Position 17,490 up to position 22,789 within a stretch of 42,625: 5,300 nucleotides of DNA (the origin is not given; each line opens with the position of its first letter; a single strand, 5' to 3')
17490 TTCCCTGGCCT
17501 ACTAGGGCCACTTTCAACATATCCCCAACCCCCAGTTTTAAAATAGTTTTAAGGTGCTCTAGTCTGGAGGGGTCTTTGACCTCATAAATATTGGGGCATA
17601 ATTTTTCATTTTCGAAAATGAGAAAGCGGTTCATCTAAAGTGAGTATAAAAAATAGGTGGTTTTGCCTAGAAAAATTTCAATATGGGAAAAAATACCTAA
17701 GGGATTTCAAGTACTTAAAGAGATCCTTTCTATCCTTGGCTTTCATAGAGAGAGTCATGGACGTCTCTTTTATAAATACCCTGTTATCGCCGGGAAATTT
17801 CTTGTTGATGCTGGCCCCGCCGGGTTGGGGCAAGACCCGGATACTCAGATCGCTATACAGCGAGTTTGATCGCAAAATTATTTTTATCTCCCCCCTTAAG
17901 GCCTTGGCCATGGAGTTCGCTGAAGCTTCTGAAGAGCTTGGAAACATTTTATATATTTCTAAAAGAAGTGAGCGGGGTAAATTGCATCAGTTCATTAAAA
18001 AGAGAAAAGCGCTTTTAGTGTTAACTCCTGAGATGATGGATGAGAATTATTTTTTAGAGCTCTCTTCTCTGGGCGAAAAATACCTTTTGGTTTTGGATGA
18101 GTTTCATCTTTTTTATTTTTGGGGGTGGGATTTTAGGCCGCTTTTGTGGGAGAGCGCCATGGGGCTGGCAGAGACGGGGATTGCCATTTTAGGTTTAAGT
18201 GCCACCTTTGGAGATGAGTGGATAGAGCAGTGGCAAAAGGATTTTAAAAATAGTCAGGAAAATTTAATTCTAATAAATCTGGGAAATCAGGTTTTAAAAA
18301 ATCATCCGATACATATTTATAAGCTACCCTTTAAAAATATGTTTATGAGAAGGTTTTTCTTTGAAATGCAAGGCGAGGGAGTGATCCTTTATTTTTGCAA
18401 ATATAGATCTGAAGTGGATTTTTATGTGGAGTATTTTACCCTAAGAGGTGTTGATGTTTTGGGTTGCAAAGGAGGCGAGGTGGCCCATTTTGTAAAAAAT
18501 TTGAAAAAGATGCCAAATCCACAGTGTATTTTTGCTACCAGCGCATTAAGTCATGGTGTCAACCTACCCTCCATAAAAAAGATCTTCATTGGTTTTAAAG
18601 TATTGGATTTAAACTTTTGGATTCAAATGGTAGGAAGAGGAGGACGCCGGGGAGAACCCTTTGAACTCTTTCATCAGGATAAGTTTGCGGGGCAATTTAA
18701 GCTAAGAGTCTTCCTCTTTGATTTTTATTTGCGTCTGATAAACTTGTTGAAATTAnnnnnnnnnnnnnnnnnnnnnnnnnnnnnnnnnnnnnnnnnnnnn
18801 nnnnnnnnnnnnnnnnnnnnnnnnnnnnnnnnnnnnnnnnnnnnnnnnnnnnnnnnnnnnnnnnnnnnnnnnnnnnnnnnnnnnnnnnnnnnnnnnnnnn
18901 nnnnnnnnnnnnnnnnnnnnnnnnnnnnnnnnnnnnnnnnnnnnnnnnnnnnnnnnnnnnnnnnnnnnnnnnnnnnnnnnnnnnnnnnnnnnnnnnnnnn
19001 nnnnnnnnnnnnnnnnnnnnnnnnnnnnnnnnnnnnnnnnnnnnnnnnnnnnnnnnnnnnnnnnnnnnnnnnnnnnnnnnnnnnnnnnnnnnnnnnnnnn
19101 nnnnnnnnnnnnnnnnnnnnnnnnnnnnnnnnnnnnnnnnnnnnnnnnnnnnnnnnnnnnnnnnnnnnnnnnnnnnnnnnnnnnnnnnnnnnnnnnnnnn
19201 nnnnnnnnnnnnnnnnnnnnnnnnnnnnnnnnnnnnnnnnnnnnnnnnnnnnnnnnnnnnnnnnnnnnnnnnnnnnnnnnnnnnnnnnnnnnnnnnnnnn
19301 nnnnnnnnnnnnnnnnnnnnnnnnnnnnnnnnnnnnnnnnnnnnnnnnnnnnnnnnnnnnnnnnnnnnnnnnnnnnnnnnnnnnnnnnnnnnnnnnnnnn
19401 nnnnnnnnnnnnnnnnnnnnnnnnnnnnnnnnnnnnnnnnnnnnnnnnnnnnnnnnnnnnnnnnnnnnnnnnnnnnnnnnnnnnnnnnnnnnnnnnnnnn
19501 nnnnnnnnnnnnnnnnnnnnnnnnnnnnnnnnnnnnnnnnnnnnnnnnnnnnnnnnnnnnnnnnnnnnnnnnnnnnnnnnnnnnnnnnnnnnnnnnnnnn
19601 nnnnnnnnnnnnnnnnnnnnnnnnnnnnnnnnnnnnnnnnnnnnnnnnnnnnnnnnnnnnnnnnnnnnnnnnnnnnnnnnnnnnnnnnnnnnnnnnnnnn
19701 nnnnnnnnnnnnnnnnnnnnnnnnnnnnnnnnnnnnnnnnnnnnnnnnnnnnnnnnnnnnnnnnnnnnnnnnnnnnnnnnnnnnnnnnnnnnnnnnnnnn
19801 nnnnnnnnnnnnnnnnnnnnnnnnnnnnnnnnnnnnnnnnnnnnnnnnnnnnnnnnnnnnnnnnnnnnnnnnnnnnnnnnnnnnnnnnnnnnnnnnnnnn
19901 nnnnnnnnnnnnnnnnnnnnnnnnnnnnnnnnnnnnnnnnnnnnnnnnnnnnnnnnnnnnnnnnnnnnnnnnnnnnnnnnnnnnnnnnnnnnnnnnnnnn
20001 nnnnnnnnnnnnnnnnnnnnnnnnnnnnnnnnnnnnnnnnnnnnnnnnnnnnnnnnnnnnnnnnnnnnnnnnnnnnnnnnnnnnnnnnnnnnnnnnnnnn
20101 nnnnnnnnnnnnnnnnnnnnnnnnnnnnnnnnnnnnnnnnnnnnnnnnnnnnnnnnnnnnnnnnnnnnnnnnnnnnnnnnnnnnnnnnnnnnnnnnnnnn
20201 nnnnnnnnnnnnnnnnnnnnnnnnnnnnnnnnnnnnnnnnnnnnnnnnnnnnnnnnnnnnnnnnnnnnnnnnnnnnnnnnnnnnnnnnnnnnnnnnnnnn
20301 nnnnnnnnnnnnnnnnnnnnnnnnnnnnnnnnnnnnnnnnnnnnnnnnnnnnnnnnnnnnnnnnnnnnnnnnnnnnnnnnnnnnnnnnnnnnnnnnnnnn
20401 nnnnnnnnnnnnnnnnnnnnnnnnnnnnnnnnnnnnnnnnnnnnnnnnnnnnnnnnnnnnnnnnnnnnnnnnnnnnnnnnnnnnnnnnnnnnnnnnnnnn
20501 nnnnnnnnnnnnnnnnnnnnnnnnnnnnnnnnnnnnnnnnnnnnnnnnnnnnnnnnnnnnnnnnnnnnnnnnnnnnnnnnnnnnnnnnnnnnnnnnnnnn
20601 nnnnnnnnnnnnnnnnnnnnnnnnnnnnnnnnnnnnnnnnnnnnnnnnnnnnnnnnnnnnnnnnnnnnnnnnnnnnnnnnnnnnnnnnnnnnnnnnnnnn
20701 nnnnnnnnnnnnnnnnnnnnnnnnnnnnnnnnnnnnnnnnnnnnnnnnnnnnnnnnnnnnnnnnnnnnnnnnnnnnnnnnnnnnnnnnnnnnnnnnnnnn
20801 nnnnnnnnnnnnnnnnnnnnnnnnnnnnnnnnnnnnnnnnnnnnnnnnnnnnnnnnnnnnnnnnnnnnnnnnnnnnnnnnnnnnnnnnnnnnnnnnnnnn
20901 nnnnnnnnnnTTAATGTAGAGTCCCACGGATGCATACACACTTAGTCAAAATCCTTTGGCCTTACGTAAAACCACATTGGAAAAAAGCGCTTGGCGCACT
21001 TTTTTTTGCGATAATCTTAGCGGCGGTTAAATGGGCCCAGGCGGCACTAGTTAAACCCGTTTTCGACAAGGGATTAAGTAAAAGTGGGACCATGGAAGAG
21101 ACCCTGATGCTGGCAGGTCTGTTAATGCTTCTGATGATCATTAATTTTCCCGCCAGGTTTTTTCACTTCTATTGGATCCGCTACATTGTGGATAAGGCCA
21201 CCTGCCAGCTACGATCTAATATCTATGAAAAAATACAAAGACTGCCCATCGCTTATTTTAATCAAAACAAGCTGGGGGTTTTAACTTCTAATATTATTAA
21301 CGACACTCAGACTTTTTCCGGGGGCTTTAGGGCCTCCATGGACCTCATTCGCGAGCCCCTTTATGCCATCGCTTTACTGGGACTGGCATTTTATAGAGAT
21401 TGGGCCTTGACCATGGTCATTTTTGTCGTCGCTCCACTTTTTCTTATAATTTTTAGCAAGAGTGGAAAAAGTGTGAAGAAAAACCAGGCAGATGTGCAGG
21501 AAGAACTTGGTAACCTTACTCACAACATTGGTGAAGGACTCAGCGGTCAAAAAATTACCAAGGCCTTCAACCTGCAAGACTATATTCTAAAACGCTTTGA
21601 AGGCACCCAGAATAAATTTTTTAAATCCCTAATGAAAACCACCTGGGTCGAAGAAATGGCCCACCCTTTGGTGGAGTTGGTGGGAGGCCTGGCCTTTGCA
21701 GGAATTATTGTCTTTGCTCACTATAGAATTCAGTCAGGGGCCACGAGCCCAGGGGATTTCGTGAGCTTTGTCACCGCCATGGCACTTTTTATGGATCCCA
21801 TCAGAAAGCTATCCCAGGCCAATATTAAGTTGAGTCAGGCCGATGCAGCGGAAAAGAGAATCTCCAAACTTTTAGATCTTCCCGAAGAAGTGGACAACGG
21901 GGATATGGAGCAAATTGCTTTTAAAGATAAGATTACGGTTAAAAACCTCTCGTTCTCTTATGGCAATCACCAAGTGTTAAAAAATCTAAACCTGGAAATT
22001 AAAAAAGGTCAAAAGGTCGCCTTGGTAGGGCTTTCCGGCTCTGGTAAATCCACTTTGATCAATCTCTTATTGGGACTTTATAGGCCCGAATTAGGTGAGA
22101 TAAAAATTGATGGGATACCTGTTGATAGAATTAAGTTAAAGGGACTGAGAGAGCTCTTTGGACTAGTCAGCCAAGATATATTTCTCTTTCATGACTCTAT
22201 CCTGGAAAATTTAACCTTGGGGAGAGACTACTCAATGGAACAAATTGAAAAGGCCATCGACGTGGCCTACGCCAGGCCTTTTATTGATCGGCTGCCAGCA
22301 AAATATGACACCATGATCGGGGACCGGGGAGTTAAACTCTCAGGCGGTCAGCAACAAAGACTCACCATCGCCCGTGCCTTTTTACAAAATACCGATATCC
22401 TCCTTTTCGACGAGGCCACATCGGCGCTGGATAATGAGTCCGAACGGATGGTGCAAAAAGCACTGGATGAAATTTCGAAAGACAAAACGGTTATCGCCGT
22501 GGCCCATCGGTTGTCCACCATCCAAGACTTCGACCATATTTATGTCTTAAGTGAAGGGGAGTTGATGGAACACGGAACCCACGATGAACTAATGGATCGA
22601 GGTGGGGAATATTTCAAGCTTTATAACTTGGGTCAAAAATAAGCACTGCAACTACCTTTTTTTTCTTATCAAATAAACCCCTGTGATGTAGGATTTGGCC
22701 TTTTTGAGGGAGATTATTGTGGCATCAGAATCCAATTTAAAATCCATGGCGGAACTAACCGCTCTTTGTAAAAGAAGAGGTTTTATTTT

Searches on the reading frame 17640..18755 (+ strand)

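Call 54: search_protein_families(library=pfam, proteins=[window:17640-18755:+], max_evalue=0.001)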
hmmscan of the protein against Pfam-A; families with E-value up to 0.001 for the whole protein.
window:17640-18755:+ (372 aa): 3 families
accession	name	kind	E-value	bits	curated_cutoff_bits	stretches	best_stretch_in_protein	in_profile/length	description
PF00270.35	DEAD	-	3.3e-13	50.1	26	1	45-194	8-163/167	DEAD/DEAH box helicase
PF00271.37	Helicase_C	-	2.8e-06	28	23.5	1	242-338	11-110/110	Helicase conserved C-terminal domain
PF04851.21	ResIII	-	4.3e-05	23.9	22.5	1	56-190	27-162/164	Type III restriction enzyme, res subunit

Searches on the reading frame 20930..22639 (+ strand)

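Call 54: search_protein_families(library=pfam, proteins=[window:20930-22639:+], max_evalue=0.001)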
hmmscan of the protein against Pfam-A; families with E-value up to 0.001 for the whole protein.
window:20930-22639:+ (570 aa): 5 families
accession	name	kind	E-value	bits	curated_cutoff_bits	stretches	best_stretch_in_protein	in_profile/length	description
PF00664.28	ABC_membrane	-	5.7e-39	134.9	28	1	23-290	4-273/274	ABC transporter transmembrane region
PF00005.33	ABC_tran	-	8.9e-33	114.2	25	1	350-498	1-137/137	ABC transporter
PF02463.25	SMC_N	-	1.7e-06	28.1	40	1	437-540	135-211/220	RecF/RecN/SMC N terminal domain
PF03193.22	RsgA_GTPase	-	3.9e-06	27.2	30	1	327-392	74-138/174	RsgA GTPase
PF01926.29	MMR_HSR1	-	0.00076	20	21.9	0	362-383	1-22/113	50S ribosome-binding GTPase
